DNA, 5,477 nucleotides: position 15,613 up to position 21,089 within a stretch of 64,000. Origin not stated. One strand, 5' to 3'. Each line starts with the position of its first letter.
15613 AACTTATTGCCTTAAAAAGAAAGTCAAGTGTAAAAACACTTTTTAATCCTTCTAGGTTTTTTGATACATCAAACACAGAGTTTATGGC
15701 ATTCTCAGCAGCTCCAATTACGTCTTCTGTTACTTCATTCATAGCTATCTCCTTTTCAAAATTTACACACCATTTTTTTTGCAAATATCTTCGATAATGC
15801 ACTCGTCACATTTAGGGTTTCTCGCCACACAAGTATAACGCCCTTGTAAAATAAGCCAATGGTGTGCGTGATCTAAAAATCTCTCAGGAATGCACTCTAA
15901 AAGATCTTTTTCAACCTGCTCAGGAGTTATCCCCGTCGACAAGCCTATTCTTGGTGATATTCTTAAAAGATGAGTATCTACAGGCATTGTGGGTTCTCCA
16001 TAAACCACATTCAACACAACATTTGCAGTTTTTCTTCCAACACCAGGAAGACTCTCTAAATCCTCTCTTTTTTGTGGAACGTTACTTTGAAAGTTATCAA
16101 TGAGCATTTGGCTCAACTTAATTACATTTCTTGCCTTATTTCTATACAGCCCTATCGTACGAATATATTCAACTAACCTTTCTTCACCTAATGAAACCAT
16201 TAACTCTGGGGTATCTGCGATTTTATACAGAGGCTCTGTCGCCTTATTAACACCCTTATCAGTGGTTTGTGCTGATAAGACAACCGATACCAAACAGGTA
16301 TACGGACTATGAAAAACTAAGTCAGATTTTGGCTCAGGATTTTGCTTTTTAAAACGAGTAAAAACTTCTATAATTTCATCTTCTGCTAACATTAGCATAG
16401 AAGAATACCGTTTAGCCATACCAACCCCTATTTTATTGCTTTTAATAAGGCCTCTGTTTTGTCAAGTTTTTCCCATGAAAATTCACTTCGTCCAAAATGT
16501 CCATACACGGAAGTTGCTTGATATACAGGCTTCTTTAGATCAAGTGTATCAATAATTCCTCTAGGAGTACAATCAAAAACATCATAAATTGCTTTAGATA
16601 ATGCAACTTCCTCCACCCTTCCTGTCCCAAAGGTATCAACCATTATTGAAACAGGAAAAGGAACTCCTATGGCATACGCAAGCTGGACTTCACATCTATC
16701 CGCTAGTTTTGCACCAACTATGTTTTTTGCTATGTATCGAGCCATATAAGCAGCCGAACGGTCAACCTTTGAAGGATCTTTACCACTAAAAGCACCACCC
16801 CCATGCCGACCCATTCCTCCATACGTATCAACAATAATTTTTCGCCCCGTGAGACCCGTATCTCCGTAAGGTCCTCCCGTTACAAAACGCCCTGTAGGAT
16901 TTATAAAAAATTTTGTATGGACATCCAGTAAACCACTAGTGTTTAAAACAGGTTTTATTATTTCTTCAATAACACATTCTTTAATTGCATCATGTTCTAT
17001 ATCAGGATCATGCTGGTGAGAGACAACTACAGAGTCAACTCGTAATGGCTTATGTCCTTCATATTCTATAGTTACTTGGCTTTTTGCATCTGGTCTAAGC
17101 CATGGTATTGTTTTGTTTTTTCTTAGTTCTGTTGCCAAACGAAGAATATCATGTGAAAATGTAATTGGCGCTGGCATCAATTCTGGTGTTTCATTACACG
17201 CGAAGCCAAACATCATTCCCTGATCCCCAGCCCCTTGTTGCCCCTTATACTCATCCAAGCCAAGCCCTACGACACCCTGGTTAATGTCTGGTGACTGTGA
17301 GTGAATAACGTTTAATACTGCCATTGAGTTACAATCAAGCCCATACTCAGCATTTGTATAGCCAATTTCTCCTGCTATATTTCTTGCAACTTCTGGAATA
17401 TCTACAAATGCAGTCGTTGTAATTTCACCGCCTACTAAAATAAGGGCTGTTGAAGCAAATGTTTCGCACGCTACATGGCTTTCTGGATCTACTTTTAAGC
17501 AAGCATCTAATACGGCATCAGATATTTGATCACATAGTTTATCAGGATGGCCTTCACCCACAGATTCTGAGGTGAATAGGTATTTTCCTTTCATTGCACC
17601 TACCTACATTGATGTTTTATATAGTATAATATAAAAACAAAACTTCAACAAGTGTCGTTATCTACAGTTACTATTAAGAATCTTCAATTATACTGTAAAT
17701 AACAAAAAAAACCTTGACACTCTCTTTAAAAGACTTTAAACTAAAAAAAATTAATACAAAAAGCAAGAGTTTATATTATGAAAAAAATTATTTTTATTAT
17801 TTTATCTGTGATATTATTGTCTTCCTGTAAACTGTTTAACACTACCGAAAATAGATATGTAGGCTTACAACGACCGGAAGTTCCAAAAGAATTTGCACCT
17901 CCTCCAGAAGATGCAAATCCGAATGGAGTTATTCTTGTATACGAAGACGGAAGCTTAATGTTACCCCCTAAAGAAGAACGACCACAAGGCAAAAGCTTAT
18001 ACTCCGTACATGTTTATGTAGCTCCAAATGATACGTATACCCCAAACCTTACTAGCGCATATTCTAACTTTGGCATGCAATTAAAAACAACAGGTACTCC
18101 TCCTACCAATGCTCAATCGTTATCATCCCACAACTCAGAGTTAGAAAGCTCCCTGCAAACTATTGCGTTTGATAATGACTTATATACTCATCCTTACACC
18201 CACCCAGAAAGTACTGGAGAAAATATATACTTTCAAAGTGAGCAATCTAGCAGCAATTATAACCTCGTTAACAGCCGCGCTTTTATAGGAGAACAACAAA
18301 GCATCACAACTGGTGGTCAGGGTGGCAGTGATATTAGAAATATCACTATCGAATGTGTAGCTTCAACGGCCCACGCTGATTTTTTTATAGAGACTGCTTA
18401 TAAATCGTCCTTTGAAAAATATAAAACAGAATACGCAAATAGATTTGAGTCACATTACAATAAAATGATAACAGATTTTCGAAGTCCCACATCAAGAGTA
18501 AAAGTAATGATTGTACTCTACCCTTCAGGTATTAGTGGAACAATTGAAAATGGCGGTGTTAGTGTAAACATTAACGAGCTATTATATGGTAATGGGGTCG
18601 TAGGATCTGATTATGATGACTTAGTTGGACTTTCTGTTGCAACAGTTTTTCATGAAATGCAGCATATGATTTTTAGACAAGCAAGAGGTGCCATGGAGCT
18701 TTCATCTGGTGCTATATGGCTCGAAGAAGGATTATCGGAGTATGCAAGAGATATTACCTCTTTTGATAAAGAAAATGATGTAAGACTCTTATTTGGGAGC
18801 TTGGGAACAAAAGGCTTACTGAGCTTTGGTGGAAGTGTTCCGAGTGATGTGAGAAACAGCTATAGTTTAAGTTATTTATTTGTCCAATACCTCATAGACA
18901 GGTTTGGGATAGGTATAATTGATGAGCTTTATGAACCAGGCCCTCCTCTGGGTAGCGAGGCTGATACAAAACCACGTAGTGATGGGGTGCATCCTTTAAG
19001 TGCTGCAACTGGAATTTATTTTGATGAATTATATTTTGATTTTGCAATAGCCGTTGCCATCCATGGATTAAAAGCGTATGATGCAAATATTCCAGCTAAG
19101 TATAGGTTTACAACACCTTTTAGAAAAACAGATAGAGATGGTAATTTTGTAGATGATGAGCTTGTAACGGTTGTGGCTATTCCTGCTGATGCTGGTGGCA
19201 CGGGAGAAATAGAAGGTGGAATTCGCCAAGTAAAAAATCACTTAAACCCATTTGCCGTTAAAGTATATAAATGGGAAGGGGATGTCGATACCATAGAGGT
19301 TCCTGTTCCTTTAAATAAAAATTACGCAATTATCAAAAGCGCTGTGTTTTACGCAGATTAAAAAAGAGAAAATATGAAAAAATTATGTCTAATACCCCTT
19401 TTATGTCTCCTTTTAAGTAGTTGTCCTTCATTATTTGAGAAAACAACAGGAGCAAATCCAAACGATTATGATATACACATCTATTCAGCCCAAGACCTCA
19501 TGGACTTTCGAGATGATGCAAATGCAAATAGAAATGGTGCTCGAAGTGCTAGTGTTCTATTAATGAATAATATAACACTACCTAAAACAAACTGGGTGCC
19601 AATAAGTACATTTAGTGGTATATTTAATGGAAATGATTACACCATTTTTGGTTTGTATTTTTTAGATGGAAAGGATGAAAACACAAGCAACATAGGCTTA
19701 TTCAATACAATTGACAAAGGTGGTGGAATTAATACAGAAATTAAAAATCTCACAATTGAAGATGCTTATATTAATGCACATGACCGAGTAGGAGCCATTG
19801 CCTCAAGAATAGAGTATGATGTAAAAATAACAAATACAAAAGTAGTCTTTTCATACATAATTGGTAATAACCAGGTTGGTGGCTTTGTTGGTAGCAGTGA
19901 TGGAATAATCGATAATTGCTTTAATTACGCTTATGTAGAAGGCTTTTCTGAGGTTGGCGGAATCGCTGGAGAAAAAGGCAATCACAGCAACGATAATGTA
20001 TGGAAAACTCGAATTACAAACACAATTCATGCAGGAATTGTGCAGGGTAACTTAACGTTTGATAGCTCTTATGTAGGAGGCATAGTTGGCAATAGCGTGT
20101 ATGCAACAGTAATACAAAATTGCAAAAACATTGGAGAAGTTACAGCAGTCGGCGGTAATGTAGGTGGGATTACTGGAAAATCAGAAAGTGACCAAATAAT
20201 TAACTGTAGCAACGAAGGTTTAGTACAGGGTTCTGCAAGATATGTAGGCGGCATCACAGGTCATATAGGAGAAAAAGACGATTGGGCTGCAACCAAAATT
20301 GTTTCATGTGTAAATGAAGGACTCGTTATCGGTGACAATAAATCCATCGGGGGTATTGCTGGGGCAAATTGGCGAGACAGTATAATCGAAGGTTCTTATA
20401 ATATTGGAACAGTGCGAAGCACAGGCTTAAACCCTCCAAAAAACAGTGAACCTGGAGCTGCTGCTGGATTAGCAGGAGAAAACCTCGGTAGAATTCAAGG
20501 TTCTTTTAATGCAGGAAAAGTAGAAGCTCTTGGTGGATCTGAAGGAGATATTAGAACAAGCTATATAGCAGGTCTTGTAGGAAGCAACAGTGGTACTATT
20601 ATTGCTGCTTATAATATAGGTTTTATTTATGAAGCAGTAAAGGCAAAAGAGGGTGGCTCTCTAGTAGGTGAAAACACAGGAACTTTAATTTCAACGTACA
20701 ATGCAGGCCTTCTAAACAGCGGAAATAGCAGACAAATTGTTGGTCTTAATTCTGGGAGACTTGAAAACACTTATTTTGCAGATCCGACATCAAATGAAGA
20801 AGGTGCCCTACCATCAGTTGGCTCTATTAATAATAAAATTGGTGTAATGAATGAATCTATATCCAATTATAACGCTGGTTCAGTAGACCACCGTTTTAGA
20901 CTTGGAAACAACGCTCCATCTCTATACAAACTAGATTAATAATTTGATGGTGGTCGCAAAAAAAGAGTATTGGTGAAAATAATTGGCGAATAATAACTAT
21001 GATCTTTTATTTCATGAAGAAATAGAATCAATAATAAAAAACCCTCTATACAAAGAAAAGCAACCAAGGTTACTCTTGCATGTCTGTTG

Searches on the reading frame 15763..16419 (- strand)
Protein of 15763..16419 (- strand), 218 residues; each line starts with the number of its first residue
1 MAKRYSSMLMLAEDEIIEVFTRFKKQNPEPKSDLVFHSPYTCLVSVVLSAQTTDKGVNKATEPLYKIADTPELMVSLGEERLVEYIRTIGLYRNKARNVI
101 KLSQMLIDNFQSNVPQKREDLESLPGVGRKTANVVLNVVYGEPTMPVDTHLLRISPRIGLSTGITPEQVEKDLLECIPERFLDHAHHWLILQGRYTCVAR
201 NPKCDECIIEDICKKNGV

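Call 88: search_protein_families(library=pfam, proteins=[window:15763-16419:-], max_evalue=0.00001)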
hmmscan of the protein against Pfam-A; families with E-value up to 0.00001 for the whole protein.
window:15763-16419:- (218 aa): 3 families
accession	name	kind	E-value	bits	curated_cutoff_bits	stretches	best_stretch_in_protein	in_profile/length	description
PF00730.31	HhH-GPD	-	4.1e-23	82.2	26.2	1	44-178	1-107/108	HhH-GPD superfamily base excision DNA repair protein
PF00633.29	HHH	-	4.3e-08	33.1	24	1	113-137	5-29/30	Helix-hairpin-helix motif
PF10576.14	EndIII_4Fe-2S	-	3.9e-06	27.4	20.5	1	197-213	1-17/17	Iron-sulfur binding domain of endonuclease III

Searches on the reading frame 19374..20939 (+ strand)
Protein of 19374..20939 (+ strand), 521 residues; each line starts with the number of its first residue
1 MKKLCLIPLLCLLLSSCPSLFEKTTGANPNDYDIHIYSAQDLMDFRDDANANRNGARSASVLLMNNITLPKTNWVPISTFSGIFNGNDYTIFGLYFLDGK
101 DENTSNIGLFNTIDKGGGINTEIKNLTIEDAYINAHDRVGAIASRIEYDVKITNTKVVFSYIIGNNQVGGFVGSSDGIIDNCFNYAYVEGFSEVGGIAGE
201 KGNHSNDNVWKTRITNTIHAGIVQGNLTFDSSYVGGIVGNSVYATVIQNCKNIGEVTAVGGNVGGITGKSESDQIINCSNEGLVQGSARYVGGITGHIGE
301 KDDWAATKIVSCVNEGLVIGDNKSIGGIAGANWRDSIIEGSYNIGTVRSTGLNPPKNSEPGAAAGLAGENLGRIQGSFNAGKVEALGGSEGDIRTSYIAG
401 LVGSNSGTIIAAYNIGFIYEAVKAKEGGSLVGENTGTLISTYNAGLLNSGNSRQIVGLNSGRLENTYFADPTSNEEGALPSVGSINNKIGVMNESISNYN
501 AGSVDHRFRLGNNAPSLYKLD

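Call 88: search_protein_families(library=pfam, proteins=[window:19374-20939:+], max_evalue=0.00001)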
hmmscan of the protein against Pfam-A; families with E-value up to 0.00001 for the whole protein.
window:19374-20939:+ (521 aa): 1 family
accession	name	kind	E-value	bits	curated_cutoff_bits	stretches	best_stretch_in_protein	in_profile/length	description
PF07581.17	Glug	-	2.9e-13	49.7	20.5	0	231-257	2-28/28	The GLUG motif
